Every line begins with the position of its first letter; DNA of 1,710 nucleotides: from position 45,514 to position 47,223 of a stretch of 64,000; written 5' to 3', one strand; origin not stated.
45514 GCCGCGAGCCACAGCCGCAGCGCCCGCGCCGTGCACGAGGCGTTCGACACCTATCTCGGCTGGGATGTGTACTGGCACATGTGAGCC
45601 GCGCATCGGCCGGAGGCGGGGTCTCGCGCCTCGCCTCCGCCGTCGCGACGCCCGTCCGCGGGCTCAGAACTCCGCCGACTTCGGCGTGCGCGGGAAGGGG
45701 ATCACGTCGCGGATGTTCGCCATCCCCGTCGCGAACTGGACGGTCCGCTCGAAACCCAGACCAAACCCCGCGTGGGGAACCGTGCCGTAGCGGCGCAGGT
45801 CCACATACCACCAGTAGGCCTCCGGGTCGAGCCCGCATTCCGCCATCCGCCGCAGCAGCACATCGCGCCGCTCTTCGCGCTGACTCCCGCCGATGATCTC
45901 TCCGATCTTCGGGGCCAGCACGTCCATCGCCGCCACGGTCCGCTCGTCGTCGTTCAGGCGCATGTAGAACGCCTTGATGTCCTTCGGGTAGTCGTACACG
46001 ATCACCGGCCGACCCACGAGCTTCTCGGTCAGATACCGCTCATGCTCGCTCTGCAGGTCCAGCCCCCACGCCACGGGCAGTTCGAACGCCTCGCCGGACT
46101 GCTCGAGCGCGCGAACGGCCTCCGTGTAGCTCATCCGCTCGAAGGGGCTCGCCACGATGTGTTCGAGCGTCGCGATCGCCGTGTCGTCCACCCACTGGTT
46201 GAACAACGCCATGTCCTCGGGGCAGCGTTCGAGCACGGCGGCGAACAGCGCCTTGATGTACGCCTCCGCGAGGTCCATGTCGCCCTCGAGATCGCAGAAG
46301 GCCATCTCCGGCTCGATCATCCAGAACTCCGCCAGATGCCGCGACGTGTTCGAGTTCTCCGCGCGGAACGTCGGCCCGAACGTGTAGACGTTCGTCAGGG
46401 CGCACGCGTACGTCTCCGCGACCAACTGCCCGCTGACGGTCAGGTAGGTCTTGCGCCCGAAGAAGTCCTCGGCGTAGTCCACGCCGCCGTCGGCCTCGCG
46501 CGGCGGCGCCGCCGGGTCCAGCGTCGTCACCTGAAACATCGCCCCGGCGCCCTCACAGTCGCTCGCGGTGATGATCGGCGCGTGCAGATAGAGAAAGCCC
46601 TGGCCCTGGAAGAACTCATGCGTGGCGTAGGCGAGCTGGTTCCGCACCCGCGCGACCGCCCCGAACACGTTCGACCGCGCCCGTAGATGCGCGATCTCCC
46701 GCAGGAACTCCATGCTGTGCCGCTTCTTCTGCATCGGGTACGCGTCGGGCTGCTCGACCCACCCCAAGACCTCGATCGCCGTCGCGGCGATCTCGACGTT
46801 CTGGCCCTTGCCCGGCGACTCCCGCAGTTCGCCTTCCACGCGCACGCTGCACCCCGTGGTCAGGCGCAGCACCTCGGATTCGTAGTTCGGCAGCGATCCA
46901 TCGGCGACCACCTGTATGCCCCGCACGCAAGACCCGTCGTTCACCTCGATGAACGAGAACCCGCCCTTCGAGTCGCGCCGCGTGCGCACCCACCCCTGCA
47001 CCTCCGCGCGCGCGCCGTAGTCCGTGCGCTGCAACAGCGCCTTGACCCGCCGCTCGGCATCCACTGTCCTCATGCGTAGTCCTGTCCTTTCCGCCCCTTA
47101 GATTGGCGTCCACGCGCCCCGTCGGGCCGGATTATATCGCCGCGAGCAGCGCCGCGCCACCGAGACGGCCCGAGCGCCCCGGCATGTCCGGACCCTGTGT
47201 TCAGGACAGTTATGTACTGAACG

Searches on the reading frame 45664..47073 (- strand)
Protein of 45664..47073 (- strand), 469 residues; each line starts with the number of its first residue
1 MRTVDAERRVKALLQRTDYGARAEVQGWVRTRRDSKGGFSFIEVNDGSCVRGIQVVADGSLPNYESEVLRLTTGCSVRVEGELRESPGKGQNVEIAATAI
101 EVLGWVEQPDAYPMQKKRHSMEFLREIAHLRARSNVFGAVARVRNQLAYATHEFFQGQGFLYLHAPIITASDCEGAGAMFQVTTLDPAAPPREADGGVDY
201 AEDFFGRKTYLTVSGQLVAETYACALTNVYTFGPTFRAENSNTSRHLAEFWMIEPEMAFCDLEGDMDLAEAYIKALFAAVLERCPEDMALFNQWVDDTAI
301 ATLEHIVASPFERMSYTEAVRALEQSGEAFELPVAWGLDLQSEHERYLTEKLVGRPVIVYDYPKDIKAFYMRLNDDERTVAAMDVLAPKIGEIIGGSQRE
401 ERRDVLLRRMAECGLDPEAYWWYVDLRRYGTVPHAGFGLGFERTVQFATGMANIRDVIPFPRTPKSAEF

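Call 64: search_protein_families(library=pfam, proteins=[window:45664-47073:-], max_evalue=0.00001)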
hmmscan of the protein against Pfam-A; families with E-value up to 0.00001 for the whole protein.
window:45664-47073:- (469 aa): 2 families
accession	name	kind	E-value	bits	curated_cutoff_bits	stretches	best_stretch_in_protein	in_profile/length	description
PF00152.25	tRNA-synt_2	-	2.1e-63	214.7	25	1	123-463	4-307/308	tRNA synthetases class II (D, K and N)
PF01336.31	tRNA_anti-codon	-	1.7e-13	50.7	27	1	25-103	3-75/75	OB-fold nucleic acid binding domain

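Call 65: find_homologous_proteins(query=window:45664-47073:-, max_evalue=1e-100)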
Query window:45664-47073:- (469 aa): 8000 proteins with E <= 1e-100 among 8000 candidates; the best 120 are listed.
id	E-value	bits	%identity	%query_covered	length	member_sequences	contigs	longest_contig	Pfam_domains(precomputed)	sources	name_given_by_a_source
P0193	0.0e+0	1048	97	100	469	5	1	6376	PF01336.32,PF00152.26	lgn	-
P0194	3.0e-259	879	81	100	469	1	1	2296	PF01336.32,PF00152.26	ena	-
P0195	5.5e-259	878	79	100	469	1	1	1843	PF01336.32,PF00152.26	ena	-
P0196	9.6e-259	877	81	100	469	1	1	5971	PF01336.32,PF00152.26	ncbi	-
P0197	1.6e-258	876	80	100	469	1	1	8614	PF01336.32,PF00152.26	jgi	-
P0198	2.2e-258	876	80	100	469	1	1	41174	PF01336.32,PF00152.26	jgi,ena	-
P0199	1.8e-257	873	79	100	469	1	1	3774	PF01336.32,PF00152.26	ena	-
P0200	6.1e-257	871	80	100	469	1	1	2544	PF01336.32,PF00152.26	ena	-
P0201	1.7e-256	870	79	100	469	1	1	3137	PF01336.32,PF00152.26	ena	-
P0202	2.0e-256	869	80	100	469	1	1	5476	PF01336.32,PF00152.26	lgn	-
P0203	4.5e-256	868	80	100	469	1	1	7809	PF01336.32,PF00152.26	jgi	-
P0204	1.0e-255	867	78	100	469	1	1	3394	PF01336.32,PF00152.26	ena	-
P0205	1.0e-255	867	78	100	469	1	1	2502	PF01336.32,PF00152.26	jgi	jgi:asparaginyl-tRNA synthetase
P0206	1.4e-255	867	78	100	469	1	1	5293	PF01336.32,PF00152.26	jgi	-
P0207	2.6e-255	866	78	100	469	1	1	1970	PF01336.32,PF00152.26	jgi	-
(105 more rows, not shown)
